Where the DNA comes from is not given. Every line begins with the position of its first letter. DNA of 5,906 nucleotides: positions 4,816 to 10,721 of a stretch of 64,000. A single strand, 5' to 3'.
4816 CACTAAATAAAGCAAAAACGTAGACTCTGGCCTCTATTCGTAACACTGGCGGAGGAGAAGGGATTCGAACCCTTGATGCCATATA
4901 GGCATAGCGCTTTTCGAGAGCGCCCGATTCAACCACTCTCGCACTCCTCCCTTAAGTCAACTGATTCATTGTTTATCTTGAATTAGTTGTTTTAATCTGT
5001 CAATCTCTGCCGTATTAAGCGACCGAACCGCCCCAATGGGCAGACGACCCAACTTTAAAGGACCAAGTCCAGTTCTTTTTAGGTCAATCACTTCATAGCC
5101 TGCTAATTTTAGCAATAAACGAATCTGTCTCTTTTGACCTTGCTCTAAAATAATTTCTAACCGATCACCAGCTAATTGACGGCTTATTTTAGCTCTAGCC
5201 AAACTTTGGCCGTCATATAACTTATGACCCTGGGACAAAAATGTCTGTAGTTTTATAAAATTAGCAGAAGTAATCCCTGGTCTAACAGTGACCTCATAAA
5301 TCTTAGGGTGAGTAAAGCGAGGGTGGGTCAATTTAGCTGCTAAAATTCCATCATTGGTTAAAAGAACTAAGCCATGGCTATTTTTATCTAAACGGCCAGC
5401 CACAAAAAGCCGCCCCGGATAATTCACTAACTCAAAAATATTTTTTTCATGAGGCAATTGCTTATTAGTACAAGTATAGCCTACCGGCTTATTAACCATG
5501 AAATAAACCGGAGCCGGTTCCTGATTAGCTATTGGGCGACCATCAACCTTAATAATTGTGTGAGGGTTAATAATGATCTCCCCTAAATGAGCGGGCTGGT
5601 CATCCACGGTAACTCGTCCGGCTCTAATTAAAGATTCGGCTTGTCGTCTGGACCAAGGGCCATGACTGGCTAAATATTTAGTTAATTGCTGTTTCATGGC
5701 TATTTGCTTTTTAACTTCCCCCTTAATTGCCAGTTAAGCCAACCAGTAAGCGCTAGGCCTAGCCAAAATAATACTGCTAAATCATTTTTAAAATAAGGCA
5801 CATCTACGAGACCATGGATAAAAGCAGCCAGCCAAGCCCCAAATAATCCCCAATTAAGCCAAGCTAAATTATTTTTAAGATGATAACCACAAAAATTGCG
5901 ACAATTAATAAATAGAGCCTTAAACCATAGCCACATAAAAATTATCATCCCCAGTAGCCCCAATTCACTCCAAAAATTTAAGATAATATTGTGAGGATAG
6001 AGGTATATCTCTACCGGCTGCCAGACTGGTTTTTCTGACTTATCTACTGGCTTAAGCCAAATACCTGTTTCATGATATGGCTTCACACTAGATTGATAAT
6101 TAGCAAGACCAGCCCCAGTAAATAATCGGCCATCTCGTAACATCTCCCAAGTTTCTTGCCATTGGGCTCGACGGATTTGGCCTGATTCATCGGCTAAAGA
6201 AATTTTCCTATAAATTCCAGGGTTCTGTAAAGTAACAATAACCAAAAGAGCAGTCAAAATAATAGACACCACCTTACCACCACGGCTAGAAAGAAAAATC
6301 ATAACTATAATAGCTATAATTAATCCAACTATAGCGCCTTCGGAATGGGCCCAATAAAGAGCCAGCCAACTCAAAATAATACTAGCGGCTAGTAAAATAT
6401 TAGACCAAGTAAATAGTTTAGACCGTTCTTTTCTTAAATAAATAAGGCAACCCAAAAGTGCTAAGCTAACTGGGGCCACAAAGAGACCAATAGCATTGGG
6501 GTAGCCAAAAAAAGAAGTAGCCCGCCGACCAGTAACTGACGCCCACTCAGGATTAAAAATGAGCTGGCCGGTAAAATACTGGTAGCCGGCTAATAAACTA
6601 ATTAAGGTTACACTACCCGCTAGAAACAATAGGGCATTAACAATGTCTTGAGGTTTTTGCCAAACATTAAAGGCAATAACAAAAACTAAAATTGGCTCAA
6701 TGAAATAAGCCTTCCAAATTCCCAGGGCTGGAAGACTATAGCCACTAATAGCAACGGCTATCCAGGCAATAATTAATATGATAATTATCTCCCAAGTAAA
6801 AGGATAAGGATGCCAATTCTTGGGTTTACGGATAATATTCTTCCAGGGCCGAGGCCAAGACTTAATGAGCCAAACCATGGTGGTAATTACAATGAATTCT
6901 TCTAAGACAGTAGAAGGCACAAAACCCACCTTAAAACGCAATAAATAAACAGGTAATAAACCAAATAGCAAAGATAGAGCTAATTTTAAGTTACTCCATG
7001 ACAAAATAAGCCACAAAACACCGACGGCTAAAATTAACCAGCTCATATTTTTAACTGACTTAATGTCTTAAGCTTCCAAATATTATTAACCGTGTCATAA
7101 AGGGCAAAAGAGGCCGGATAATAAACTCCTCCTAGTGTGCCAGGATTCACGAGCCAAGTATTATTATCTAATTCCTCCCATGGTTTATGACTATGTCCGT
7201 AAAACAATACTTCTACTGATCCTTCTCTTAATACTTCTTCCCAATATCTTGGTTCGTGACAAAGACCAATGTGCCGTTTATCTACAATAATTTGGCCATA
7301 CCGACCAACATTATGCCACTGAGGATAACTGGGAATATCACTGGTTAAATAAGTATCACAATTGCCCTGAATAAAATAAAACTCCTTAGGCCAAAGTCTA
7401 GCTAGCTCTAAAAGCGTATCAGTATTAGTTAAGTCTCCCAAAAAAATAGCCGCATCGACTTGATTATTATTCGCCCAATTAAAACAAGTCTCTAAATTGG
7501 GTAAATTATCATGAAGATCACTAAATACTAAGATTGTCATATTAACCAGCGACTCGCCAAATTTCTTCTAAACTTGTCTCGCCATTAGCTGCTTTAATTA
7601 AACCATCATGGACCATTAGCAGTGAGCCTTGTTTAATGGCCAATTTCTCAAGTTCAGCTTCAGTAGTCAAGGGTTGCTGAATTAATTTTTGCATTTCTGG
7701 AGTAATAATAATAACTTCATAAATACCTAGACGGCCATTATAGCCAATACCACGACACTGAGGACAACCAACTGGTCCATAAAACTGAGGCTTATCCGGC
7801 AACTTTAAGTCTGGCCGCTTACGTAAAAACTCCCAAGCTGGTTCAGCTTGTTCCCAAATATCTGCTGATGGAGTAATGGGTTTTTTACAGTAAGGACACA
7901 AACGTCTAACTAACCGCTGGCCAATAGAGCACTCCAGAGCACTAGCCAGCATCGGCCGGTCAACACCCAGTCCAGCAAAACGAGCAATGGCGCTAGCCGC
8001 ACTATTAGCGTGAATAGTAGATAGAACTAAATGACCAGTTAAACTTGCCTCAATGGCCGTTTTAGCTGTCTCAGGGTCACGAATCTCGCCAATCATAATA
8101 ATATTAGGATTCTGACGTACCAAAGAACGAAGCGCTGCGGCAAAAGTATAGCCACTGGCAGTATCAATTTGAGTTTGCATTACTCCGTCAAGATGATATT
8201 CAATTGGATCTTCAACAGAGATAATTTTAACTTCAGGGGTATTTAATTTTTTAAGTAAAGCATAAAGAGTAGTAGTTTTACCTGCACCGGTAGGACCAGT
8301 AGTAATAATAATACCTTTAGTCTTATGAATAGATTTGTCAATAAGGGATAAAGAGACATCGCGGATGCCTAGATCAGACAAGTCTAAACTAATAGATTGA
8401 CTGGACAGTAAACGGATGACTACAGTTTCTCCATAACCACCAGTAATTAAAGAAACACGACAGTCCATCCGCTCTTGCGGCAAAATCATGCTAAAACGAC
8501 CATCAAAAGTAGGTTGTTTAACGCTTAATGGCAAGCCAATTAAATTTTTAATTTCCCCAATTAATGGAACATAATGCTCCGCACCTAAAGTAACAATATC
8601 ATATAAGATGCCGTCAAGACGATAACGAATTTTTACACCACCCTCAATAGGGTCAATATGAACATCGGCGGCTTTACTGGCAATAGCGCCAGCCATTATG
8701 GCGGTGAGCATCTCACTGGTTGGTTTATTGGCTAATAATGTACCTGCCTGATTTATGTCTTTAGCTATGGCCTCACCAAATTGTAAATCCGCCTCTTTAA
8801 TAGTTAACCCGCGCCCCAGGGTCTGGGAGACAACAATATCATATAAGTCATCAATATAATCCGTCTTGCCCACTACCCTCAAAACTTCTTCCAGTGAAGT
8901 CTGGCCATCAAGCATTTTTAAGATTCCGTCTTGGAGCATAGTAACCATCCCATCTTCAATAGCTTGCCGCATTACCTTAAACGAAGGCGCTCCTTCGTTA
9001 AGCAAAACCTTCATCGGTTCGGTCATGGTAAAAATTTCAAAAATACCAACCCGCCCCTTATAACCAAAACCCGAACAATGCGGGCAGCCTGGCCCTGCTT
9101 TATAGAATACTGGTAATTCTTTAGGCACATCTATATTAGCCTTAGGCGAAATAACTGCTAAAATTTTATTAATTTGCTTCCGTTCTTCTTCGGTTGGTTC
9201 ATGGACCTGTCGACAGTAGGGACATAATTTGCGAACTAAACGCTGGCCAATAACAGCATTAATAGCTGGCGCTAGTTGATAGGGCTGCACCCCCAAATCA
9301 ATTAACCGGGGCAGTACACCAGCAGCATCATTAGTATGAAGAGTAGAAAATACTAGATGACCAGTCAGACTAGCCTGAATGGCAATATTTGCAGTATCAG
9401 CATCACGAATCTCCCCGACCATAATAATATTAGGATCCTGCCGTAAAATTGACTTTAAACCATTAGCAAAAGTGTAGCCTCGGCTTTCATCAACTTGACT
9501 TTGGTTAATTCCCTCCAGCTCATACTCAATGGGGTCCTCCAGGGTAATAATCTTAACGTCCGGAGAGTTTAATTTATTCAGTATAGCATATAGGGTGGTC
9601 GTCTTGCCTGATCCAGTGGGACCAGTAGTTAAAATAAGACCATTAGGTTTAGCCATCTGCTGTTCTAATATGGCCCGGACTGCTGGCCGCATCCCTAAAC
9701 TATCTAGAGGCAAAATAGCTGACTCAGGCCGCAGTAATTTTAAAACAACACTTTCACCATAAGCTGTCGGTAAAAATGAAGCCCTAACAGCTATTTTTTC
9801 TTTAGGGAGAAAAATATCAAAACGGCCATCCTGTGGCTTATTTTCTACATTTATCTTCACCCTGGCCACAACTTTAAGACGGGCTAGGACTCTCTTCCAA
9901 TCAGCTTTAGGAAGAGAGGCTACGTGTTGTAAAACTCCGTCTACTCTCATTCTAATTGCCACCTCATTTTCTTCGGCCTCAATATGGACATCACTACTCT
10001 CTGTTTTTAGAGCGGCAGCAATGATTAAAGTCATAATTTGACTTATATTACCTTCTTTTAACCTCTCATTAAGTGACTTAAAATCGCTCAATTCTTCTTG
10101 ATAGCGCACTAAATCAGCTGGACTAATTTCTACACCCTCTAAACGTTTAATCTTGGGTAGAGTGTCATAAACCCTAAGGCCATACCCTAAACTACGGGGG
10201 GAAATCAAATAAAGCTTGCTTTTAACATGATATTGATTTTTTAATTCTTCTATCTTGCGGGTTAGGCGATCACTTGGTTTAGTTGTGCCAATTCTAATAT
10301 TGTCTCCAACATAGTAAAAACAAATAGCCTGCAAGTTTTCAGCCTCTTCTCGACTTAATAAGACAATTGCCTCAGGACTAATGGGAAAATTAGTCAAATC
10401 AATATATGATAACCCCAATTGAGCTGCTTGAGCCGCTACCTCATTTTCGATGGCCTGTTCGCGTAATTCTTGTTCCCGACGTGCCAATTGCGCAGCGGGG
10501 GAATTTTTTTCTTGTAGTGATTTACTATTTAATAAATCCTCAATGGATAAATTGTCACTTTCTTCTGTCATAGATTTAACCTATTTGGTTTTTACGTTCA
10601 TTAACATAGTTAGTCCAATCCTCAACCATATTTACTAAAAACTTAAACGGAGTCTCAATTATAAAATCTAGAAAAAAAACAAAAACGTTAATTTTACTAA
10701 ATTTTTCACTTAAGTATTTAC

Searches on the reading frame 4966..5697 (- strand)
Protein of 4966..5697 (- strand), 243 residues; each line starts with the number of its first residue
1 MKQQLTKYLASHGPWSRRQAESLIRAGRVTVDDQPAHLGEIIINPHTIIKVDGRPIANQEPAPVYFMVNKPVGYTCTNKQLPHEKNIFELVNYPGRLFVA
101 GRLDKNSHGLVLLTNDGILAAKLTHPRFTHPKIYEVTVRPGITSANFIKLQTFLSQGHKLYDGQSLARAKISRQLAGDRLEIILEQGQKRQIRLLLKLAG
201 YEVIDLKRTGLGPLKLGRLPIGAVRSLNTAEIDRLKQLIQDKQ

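Call 8: search_protein_families(library=pfam, proteins=[window:4966-5697:-], max_evalue=0.00001)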
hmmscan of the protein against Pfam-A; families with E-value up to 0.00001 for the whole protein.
window:4966-5697:- (243 aa): 2 families
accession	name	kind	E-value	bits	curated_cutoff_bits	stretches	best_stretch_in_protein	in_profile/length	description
PF00849.27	PseudoU_synth_2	-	5.6e-18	66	26.8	1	65-196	2-150/152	RNA pseudouridylate synthase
PF01479.30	S4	-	7.5e-07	29.2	22.8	1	7-36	5-35/48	S4 domain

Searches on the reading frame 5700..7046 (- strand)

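Call 8: search_protein_families(library=pfam, proteins=[window:5700-7046:-], max_evalue=0.00001)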
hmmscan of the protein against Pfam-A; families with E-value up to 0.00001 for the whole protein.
window:5700-7046:- (448 aa): 1 family
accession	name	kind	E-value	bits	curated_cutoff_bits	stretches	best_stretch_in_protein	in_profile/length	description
PF04932.20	Wzy_C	-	3.3e-18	66.3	31.7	1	222-371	2-149/149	O-Antigen ligase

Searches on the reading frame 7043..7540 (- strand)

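Call 8: search_protein_families(library=pfam, proteins=[window:7043-7540:-], max_evalue=0.00001)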
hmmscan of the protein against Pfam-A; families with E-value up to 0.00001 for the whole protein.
window:7043-7540:- (165 aa): 2 families
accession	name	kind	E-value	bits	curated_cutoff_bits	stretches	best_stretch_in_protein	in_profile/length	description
PF12850.12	Metallophos_2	-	1.3e-23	84.1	27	1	1-151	1-152/154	Calcineurin-like phosphoesterase superfamily domain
PF00149.33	Metallophos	-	5.6e-15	56.7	21.5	1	1-77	1-85/191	Calcineurin-like phosphoesterase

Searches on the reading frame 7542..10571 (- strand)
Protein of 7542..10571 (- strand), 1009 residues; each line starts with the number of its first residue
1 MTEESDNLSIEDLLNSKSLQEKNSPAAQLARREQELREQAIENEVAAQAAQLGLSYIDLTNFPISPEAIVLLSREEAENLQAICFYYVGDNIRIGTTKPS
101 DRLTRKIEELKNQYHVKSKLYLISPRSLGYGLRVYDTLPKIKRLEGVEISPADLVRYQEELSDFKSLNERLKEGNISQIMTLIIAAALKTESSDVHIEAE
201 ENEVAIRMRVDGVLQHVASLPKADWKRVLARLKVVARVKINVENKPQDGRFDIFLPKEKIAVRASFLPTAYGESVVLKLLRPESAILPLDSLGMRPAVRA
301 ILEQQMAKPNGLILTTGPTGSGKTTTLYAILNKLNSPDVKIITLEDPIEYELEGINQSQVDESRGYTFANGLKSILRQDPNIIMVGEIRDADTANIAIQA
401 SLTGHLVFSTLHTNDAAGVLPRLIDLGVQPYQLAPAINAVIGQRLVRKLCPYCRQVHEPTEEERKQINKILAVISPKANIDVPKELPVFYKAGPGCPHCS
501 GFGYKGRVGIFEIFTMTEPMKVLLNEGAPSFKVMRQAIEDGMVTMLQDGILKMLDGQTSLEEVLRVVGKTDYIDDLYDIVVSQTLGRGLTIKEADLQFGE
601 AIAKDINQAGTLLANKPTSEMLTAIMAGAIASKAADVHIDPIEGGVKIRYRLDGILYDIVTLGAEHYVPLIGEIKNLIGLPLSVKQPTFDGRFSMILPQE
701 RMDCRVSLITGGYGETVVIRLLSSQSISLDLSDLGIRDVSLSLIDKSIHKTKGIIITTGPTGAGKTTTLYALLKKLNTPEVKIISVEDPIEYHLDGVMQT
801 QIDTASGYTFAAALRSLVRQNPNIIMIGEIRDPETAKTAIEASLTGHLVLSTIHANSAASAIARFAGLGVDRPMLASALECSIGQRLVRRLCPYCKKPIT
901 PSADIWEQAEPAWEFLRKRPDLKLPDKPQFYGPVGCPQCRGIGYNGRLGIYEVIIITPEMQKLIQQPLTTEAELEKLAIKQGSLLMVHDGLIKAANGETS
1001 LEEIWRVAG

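Call 8: search_protein_families(library=pfam, proteins=[window:7542-10571:-], max_evalue=0.00001)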
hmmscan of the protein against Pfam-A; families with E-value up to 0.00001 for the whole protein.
window:7542-10571:- (1009 aa): 15 families
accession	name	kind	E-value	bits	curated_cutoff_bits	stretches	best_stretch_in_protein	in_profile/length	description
PF00437.27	T2SSE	-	3.3e-227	753.7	24.9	2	172-565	4-370/370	Type II/IV secretion system protein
PF13401.12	AAA_22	-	4.5e-10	40.4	27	0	750-787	3-40/130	AAA domain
PF25199.1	nSTAND_NTPase5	-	4.3e-09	36.8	34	0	298-353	29-85/145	Novel STAND NTPase 5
PF20720.3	nSTAND3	-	8.3e-09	35.8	27.2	0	748-789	13-54/155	Novel STAND NTPase 3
PF13173.12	AAA_14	-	2.4e-08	34.5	27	0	753-844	3-85/129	AAA domain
PF00004.35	AAA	-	5.5e-08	33.8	21.2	0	756-830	2-66/131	ATPase family associated with various cellular activities (AAA)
PF12775.13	AAA_7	-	4.4e-07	30.1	25.8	0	304-343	27-66/181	P-loop containing dynein motor region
PF13604.12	AAA_30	-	7.1e-07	29.6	27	0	300-342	8-50/191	AAA domain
PF00005.33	ABC_tran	-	2e-06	28.9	25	0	754-792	13-51/137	ABC transporter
PF13191.12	AAA_16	-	2.1e-06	28.8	32.6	0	742-820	14-81/167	AAA ATPase domain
PF02492.25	cobW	-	3.3e-06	27.3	20.7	0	755-784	3-33/180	CobW/HypB/UreG, nucleotide-binding domain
PF13662.12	Toprim_4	-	4e-06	27.4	25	0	743-783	47-81/85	Toprim domain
PF03215.21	Rad17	-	6.6e-06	26.6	23.8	0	737-777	29-70/186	Rad17 P-loop domain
PF13555.12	AAA_29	-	7.8e-06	26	27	0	307-332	19-44/61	P-loop containing region of AAA domain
PF04851.21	ResIII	-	9.4e-06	26.1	22.5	0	297-336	11-49/164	Type III restriction enzyme, res subunit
